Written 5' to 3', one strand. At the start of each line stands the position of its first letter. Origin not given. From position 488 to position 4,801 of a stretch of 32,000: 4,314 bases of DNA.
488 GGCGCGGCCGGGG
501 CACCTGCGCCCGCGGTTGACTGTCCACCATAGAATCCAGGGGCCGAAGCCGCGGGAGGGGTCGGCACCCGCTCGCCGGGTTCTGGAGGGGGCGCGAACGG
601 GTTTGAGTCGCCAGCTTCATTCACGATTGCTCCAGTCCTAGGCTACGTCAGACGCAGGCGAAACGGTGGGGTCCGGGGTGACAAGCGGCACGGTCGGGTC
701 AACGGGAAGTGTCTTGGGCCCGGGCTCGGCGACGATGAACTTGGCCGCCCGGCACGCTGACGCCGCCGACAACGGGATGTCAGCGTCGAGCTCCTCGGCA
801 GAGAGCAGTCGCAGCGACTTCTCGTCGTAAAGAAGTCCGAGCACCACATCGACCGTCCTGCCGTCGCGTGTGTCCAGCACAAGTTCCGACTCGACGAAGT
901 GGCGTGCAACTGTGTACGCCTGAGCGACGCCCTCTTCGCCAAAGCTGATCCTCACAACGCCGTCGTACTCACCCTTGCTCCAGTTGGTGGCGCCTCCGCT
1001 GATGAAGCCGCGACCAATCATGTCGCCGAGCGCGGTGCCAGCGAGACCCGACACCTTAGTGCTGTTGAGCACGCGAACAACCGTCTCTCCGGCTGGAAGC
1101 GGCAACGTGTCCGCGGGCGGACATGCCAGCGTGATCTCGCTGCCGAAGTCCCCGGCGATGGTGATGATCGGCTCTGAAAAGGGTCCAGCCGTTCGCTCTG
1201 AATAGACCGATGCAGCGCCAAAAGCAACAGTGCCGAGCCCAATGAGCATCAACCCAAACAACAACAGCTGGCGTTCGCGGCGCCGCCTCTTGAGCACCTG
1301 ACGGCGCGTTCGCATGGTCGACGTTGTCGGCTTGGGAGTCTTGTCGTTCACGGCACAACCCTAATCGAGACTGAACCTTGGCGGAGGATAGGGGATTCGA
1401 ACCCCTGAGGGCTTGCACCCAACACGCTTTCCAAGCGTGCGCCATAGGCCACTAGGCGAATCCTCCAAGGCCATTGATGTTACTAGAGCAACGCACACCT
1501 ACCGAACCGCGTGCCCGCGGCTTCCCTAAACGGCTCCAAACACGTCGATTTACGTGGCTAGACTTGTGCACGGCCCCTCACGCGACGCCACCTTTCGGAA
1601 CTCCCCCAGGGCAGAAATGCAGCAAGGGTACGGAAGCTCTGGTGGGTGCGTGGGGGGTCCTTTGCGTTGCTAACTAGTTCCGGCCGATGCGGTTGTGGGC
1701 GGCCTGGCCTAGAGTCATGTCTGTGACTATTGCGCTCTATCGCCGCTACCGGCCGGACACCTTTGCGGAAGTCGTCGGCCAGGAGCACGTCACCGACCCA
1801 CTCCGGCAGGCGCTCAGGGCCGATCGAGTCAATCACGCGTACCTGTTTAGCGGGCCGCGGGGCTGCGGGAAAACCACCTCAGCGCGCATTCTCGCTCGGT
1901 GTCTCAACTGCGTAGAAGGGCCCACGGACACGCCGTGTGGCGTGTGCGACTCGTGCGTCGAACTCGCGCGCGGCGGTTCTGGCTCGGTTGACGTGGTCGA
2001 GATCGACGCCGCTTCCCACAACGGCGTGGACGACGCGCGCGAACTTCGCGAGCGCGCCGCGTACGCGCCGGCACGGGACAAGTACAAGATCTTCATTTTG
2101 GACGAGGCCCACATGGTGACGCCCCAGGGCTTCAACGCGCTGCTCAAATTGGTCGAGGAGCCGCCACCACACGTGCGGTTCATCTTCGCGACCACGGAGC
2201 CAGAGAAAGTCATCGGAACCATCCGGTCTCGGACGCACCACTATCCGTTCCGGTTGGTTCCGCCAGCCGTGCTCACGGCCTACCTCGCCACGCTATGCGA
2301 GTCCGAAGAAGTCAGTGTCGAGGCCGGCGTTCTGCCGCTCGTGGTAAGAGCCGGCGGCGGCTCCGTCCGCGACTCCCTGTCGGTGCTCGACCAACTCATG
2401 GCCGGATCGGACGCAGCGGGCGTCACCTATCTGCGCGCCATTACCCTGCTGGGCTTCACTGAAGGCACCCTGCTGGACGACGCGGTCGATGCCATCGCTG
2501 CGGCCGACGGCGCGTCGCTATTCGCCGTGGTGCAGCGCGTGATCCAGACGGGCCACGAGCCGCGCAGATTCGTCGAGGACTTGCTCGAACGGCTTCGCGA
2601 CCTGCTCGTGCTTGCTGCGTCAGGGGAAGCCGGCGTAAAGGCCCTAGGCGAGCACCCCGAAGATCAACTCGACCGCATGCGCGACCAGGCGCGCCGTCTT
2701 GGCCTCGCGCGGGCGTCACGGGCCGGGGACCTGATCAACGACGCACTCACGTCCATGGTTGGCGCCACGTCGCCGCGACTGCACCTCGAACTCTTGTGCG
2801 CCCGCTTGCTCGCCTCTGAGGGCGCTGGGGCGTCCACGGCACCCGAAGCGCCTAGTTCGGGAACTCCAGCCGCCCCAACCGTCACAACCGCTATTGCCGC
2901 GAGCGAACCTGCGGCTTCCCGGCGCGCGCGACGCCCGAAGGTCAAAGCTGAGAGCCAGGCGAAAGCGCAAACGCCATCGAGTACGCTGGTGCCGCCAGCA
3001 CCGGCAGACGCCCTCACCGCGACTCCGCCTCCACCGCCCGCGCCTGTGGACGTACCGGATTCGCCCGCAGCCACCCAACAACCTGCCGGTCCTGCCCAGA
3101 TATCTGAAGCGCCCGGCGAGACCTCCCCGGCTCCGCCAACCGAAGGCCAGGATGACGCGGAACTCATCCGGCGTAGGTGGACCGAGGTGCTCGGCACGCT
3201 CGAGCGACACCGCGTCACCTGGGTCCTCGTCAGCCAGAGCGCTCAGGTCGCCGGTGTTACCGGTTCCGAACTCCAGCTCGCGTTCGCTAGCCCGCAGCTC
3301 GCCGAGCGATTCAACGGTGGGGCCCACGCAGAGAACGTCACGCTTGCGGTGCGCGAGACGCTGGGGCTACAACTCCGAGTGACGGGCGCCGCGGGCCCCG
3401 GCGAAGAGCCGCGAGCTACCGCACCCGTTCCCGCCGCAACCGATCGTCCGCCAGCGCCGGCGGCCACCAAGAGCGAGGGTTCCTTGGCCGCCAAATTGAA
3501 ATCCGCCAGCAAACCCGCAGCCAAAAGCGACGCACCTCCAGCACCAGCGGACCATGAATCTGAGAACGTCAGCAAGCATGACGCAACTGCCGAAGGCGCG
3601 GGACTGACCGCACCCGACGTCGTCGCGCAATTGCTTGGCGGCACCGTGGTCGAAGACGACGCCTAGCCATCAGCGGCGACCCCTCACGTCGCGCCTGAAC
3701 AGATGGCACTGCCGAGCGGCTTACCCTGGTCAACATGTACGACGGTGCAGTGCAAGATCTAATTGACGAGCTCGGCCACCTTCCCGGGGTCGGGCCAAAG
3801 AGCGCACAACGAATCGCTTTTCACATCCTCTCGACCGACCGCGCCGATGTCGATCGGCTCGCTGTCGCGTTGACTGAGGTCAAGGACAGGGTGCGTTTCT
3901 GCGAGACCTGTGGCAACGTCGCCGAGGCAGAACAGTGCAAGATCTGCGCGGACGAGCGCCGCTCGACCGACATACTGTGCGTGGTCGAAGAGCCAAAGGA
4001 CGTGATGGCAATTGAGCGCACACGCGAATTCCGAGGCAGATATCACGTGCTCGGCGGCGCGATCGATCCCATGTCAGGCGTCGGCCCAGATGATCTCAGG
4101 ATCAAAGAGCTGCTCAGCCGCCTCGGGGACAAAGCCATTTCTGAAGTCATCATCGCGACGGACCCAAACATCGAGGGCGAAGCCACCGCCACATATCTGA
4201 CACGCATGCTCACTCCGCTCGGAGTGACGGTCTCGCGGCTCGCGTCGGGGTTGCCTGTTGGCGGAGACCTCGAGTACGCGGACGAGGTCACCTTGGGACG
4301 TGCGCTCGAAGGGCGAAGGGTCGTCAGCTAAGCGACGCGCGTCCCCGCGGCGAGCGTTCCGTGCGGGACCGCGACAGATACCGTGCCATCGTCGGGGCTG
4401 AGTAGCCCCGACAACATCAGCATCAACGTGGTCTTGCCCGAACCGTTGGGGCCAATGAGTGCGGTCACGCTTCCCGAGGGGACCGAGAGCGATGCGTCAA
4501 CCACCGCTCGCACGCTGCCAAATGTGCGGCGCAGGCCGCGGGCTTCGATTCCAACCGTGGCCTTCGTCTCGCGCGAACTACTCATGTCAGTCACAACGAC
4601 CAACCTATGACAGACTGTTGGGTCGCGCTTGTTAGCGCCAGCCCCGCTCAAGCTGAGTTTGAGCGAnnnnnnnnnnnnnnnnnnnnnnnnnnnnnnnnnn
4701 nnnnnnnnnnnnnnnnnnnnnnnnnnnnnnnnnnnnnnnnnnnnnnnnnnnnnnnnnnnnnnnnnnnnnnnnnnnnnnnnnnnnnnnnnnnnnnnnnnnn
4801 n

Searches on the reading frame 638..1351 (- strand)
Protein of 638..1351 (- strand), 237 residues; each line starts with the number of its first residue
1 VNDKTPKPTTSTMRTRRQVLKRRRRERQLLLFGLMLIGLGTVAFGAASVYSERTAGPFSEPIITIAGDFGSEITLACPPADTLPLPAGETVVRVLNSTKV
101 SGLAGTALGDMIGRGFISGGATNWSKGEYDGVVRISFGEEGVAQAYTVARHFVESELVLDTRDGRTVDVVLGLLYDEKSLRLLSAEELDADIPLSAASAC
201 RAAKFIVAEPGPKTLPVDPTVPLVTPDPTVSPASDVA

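Call 47: search_protein_families(library=pfam, proteins=[window:638-1351:-], max_evalue=0.001)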
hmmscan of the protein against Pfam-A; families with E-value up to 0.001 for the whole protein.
window:638-1351:- (237 aa): 1 family
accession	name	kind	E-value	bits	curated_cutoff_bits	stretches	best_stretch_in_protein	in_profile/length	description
PF13399.11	LytR_C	-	1.4e-11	45.6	22.2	1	91-172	3-83/86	LytR cell envelope-related transcriptional attenuator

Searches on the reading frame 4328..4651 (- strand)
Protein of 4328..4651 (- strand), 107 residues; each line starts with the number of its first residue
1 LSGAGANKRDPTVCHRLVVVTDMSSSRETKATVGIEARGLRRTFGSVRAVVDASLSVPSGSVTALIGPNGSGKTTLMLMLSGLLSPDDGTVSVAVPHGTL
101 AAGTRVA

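Call 47: search_protein_families(library=pfam, proteins=[window:4328-4651:-], max_evalue=0.001)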
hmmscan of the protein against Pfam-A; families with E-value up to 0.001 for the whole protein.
window:4328-4651:- (107 aa): 6 families
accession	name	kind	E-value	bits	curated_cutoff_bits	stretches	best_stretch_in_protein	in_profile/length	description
PF00005.33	ABC_tran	-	6.2e-12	46.7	25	1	52-93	3-44/137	ABC transporter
PF13304.12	AAA_21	-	3.1e-05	24.6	27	1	62-85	1-24/304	AAA domain, putative AbiEii toxin, Type IV TA system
PF13555.12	AAA_29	-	0.00012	22.2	27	1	59-87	22-49/61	P-loop containing region of AAA domain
PF13401.12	AAA_22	-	0.00049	20.8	27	1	61-99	6-45/130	AAA domain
PF13476.12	AAA_23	-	0.00084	20.5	27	1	59-78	18-37/201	AAA domain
PF13604.12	AAA_30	-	0.00088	19.5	27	0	60-102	17-60/191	AAA domain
